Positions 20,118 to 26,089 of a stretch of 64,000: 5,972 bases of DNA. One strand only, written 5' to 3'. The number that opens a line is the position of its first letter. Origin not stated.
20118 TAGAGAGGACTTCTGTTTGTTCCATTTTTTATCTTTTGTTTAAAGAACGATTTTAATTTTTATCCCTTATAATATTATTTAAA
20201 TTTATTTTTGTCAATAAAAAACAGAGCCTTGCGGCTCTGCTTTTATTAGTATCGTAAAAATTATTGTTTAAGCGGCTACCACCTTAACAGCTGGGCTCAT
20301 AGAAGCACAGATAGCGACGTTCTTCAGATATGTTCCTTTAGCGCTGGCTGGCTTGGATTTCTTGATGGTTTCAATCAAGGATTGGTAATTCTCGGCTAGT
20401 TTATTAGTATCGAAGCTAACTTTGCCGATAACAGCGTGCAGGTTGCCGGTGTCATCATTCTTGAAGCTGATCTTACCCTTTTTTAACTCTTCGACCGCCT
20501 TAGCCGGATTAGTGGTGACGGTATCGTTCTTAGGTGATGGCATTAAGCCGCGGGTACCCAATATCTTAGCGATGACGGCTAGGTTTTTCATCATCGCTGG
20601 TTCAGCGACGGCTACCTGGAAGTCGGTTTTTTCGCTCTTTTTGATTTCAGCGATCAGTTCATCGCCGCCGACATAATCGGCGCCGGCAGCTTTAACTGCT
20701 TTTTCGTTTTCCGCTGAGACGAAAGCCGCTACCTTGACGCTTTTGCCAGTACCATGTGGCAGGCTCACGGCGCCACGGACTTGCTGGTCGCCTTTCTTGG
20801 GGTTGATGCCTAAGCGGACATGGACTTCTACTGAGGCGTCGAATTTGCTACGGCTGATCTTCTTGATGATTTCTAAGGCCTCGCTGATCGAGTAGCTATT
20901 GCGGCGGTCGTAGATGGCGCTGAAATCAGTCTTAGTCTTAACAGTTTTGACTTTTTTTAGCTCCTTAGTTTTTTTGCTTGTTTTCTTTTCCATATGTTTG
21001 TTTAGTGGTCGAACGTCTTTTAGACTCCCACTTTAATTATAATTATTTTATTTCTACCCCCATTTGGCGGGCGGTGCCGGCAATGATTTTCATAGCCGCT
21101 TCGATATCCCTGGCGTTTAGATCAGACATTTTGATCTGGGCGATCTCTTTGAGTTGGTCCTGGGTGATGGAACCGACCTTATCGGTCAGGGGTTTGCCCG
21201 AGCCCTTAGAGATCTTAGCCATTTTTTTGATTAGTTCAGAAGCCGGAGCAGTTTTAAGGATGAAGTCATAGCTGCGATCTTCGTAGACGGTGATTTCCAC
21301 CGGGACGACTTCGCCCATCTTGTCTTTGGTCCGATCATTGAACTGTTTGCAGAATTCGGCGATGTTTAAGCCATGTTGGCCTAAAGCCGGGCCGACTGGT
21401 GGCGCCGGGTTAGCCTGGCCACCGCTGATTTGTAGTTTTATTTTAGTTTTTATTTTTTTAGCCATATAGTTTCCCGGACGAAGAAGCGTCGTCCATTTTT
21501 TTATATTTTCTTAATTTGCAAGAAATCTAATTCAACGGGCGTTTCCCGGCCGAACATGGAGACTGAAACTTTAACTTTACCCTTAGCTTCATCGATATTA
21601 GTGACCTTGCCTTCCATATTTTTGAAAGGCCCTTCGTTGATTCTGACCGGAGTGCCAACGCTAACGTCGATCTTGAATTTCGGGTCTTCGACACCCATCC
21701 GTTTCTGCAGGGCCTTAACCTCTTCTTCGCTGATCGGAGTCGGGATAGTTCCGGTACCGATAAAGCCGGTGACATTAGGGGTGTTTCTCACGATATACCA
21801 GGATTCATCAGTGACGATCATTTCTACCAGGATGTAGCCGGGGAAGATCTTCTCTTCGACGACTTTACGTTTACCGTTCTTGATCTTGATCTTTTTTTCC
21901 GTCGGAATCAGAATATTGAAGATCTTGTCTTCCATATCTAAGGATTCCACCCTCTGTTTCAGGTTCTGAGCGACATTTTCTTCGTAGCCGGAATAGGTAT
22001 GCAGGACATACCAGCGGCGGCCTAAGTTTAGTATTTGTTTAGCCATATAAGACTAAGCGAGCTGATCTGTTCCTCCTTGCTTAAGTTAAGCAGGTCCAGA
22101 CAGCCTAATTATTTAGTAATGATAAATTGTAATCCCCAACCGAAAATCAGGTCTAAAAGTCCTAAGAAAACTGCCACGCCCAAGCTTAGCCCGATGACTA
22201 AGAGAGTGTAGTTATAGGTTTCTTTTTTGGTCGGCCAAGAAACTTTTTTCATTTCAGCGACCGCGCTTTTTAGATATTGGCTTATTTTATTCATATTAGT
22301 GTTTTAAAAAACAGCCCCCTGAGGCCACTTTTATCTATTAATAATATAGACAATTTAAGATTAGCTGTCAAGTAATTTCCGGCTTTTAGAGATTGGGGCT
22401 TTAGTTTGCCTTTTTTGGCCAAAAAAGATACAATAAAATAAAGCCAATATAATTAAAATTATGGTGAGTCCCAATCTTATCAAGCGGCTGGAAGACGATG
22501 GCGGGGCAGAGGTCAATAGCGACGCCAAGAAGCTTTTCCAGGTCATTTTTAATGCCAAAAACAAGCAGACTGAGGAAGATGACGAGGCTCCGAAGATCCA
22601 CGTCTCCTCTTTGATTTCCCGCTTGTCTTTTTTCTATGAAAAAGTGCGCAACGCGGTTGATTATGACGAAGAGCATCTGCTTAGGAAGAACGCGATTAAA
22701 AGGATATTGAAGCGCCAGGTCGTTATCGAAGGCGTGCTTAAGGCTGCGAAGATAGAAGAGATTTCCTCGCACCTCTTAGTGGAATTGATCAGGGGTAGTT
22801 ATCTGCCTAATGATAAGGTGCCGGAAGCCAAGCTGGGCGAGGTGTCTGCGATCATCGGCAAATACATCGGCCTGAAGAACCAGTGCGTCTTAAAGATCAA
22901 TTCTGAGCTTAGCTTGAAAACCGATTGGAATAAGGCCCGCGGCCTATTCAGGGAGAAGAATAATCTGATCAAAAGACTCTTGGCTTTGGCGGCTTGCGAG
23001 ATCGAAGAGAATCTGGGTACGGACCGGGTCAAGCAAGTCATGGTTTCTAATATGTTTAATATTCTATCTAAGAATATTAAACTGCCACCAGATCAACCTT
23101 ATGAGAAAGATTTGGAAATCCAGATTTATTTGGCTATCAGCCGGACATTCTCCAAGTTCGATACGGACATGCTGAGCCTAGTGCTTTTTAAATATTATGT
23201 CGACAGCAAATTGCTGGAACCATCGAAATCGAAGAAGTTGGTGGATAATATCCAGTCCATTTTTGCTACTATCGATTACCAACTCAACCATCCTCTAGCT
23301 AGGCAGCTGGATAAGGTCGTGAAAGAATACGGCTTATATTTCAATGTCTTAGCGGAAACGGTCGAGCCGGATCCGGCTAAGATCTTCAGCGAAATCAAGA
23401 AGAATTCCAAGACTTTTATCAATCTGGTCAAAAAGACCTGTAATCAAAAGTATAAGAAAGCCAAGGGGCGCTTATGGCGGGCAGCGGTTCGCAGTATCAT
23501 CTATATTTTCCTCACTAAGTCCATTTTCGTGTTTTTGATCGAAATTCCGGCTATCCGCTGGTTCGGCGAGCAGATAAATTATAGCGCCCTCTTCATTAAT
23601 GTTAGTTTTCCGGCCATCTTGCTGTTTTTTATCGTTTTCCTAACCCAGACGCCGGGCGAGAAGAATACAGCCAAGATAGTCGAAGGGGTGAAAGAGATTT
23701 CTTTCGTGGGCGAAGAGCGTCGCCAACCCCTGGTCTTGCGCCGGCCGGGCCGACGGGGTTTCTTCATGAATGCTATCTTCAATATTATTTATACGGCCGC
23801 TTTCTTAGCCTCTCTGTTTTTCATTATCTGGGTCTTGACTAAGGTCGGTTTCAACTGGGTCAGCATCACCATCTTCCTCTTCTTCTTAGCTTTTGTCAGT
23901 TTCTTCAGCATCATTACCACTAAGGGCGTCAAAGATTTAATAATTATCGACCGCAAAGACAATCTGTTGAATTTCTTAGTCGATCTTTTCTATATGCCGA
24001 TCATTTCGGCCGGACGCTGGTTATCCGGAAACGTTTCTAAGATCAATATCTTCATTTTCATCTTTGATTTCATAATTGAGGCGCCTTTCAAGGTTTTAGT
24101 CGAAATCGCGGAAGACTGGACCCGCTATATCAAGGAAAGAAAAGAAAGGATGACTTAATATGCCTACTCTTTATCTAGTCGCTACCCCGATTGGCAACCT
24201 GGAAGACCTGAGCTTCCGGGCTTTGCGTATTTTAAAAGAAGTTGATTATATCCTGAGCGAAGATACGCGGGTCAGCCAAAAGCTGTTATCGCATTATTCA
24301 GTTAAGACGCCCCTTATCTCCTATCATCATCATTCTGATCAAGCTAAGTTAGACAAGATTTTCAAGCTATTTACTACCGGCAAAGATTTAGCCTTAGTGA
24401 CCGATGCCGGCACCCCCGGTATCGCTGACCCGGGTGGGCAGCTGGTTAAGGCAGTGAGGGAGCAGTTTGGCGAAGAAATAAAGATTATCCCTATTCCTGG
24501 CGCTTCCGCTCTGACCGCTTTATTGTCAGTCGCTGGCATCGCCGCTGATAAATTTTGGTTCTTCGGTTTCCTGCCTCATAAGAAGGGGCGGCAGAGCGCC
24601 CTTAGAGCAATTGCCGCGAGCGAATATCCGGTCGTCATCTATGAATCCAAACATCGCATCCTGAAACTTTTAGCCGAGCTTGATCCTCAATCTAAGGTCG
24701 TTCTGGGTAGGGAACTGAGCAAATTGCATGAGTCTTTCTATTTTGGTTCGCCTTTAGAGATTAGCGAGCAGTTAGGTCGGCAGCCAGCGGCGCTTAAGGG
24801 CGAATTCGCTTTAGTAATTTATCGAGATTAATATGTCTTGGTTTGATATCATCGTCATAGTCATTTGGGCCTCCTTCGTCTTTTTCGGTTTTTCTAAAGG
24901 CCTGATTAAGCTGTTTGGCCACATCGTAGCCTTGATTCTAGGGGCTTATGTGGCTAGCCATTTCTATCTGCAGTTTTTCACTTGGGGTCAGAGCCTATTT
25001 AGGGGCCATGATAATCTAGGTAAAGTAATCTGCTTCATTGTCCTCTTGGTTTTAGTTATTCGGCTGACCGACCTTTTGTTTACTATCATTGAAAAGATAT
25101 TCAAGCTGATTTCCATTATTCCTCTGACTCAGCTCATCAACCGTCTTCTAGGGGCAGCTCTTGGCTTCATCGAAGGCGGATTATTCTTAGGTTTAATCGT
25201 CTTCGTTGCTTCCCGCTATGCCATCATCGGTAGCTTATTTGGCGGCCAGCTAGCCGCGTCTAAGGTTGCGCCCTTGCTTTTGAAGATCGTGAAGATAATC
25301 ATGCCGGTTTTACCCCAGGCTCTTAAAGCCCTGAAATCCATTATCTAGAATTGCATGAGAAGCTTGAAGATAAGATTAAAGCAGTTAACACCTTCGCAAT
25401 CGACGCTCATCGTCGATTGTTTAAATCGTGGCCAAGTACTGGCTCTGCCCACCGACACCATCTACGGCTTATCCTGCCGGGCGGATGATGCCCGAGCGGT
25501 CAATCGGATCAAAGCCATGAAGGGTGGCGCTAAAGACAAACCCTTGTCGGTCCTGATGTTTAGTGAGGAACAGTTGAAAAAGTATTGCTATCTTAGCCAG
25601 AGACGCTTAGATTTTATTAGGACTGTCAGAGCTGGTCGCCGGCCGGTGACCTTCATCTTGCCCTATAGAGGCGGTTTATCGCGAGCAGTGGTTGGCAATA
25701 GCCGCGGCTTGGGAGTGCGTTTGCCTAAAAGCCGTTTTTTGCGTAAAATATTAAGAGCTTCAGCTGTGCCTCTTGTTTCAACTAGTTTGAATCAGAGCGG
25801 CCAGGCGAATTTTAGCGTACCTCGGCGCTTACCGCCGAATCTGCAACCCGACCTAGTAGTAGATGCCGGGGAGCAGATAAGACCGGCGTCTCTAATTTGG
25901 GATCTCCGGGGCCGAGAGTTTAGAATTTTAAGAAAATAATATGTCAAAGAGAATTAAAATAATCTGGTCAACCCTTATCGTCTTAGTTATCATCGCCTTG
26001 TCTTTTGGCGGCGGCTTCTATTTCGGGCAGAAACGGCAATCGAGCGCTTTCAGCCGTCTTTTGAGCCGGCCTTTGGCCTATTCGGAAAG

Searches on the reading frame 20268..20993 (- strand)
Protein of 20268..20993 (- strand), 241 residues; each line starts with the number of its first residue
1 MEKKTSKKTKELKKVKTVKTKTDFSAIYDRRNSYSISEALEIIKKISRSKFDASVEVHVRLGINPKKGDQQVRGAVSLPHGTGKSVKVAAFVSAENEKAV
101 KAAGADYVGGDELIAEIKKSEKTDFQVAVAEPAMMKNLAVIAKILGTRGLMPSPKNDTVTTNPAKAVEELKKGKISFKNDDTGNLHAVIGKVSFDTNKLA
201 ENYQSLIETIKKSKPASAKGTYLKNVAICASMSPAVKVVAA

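Call 54: search_protein_families(library=pfam, proteins=[window:20268-20993:-], max_evalue=0.0001)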
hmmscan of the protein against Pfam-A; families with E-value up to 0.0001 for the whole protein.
window:20268-20993:- (241 aa): 1 family
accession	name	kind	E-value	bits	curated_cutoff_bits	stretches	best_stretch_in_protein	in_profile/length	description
PF00687.26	Ribosomal_L1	-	3.8e-58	196.8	32.2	1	44-234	2-198/198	Ribosomal protein L1p/L10e family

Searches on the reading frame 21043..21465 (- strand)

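Call 55: search_protein_families(library=pfam, proteins=[window:21043-21465:-], max_evalue=0.0001)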
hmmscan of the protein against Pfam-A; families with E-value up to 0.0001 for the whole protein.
window:21043-21465:- (140 aa): 2 families
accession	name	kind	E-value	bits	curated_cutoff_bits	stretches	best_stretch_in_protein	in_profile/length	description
PF03946.19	Ribosomal_L11_N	-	1.8e-30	104.9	32.9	1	9-66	1-58/58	Ribosomal protein L11, N-terminal domain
PF00298.24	Ribosomal_L11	-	9.1e-28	96.9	21.4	1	71-139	1-69/69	Ribosomal protein L11, RNA binding domain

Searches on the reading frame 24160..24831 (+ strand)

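Call 9: search_protein_families(library=pfam, proteins=[window:24160-24831:+], max_evalue=0.001)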
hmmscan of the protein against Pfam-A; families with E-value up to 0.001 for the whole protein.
window:24160-24831:+ (223 aa): 1 family
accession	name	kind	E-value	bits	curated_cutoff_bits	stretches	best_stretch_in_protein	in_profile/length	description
PF00590.25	TP_methylase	-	2.1e-27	96.9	27.8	1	3-196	1-206/212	Tetrapyrrole (Corrin/Porphyrin) Methylases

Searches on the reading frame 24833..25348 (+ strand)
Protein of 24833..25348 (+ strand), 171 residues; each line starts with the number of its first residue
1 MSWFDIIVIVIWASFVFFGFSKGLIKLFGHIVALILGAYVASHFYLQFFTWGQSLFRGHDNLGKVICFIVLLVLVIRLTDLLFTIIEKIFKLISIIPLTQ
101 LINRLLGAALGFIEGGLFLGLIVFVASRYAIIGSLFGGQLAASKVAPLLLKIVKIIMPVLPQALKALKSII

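Call 9: search_protein_families(library=pfam, proteins=[window:24833-25348:+], max_evalue=0.001)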
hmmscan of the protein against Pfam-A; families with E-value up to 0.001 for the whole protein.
window:24833-25348:+ (171 aa): 1 family
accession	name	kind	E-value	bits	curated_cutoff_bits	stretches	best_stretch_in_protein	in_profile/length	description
PF02674.22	Colicin_V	-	6.6e-15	55.8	29.3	1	4-152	1-142/144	Colicin V production protein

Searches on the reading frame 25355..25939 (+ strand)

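Call 9: search_protein_families(library=pfam, proteins=[window:25355-25939:+], max_evalue=0.001)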
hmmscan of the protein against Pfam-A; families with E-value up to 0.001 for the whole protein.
window:25355-25939:+ (194 aa): 1 family
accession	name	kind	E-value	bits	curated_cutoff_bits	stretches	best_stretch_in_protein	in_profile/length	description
PF01300.24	Sua5_yciO_yrdC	-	1.6e-32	112.9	25.1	1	22-194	2-177/178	Telomere recombination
